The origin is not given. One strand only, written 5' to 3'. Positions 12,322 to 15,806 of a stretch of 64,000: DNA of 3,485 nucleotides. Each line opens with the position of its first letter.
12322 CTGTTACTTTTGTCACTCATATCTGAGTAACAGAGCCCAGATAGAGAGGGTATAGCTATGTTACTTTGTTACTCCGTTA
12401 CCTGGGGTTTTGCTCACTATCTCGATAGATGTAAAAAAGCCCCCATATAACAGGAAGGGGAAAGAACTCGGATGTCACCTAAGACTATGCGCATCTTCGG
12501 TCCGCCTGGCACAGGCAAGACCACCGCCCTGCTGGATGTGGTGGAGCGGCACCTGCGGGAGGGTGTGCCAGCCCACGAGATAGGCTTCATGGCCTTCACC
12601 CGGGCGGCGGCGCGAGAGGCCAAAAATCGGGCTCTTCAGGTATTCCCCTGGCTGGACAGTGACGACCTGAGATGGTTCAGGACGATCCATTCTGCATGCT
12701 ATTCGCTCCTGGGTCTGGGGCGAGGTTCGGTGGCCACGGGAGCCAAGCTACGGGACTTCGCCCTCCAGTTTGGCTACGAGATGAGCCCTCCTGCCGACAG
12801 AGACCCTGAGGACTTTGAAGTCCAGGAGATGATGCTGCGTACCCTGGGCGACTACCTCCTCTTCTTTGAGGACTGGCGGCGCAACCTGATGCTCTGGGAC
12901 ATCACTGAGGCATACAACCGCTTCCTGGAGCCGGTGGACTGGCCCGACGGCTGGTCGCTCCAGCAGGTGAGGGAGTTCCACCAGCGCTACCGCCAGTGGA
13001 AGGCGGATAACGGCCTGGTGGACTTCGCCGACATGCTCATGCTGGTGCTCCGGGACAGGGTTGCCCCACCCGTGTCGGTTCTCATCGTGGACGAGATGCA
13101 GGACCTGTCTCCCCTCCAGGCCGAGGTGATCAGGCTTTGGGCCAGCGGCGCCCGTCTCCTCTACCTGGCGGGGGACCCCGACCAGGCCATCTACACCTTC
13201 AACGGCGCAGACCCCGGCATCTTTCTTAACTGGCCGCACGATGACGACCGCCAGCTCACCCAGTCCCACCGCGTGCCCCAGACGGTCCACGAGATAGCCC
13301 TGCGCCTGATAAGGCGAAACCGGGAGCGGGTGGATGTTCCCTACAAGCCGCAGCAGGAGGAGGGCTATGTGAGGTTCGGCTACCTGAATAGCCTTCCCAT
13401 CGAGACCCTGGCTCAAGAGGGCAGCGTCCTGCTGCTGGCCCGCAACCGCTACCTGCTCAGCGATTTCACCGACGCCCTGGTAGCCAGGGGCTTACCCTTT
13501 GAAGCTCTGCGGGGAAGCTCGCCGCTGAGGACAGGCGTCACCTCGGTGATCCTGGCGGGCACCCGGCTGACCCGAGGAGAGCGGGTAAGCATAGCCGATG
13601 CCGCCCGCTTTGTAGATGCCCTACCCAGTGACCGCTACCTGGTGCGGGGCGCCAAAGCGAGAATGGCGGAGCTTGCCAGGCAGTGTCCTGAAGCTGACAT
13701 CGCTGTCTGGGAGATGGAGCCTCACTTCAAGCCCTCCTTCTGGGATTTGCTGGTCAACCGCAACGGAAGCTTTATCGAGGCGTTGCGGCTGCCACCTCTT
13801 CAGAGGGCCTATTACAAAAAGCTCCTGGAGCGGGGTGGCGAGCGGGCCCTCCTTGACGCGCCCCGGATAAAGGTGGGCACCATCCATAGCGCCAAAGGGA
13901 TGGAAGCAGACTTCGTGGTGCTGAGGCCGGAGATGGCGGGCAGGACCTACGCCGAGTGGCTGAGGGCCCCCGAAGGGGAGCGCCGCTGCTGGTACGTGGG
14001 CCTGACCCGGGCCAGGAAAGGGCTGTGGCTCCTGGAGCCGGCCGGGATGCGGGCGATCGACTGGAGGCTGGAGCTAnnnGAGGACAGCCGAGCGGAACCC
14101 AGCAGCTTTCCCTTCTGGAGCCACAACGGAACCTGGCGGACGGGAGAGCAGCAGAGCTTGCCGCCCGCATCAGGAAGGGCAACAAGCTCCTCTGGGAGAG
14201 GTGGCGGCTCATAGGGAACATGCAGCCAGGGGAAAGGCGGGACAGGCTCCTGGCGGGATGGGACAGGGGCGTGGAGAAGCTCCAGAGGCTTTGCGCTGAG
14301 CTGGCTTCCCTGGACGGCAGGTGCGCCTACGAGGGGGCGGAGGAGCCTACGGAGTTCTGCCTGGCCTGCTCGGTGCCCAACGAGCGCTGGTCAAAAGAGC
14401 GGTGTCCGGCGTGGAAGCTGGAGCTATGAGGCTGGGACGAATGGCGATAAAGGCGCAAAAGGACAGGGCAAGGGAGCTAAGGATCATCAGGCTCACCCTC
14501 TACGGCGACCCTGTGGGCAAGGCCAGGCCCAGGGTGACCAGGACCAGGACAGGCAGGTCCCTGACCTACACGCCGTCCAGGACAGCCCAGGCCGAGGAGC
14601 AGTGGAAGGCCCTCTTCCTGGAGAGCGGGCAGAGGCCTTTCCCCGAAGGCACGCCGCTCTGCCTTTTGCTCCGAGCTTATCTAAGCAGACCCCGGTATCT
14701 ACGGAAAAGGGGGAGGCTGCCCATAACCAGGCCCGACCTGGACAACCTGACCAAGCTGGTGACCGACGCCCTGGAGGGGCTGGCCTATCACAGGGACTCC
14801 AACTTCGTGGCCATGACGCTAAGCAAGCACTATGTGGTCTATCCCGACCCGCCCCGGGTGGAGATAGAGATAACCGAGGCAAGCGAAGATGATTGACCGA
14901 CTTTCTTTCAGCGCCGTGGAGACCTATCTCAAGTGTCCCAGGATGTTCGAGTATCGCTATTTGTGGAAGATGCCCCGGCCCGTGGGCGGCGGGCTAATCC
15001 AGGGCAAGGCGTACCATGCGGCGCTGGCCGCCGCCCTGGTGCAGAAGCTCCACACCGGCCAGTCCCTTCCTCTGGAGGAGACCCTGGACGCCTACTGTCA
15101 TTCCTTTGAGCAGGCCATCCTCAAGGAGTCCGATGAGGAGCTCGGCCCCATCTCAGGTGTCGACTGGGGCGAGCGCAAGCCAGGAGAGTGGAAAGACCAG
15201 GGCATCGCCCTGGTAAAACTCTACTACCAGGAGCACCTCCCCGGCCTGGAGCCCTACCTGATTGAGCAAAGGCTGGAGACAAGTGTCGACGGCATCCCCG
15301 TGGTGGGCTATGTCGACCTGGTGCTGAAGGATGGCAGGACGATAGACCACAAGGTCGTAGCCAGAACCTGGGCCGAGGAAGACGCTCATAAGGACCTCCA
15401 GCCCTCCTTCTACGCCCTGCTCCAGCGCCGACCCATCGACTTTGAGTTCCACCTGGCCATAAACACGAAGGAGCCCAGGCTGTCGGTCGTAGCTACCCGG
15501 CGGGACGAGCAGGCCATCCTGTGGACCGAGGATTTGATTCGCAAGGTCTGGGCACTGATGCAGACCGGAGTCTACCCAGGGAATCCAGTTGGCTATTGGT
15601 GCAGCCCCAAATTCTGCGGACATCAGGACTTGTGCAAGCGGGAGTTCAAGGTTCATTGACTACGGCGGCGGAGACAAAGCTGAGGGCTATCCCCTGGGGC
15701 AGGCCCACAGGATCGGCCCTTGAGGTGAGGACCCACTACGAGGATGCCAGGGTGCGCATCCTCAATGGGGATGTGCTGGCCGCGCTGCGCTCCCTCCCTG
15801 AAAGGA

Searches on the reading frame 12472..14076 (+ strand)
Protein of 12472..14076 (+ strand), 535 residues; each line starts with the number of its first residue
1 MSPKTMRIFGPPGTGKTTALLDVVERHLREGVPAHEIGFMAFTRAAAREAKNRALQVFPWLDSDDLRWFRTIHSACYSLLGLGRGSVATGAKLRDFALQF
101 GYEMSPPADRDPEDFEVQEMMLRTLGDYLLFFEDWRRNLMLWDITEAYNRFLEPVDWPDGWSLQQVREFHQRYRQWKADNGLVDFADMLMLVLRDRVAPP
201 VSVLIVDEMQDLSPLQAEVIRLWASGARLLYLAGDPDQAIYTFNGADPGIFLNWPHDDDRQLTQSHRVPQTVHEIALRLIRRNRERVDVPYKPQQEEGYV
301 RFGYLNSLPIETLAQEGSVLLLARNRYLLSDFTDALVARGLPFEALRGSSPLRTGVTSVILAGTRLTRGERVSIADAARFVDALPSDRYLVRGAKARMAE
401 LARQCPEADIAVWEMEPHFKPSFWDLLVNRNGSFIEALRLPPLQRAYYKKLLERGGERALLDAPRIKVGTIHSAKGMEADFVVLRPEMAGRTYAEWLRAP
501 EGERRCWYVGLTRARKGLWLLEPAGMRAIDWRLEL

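Call 11: search_protein_families(library=pfam, proteins=[window:12472-14076:+], max_evalue=0.001)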
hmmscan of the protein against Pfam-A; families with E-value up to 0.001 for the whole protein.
window:12472-14076:+ (535 aa): 7 families
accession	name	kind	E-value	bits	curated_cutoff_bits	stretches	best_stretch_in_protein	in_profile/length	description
PF00580.27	UvrD-helicase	-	1.5e-31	110.6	23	1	5-256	15-268/271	UvrD/REP helicase N-terminal domain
PF13245.12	AAA_19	-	2.5e-15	57.3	25.1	1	3-243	11-133/134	AAA domain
PF13361.12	UvrD_C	-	5.9e-10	39.5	25.6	1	452-520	273-345/350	UvrD-like helicase C-terminal domain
PF13538.12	UvrD_C_2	-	1.1e-08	35.3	27.4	1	468-521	4-52/52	UvrD-like helicase C-terminal domain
PF13604.12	AAA_30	-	2.8e-07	30.9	27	0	7-51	22-63/191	AAA domain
PF13401.12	AAA_22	-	1.6e-05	25.7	27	0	8-36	10-33/130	AAA domain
PF01443.25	Viral_helicase1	-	3e-05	24.4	21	0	196-242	54-100/228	Viral superfamily 1 RNA helicase core domain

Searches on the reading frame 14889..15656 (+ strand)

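Call 11: search_protein_families(library=pfam, proteins=[window:14889-15656:+], max_evalue=0.001)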
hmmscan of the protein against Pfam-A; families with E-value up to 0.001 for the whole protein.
window:14889-15656:+ (256 aa): 1 family
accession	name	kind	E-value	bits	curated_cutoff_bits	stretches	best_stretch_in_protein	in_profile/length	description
PF12705.13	PDDEXK_1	-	5.5e-16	59.7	22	1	4-250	1-247/247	PD-(D/E)XK nuclease superfamily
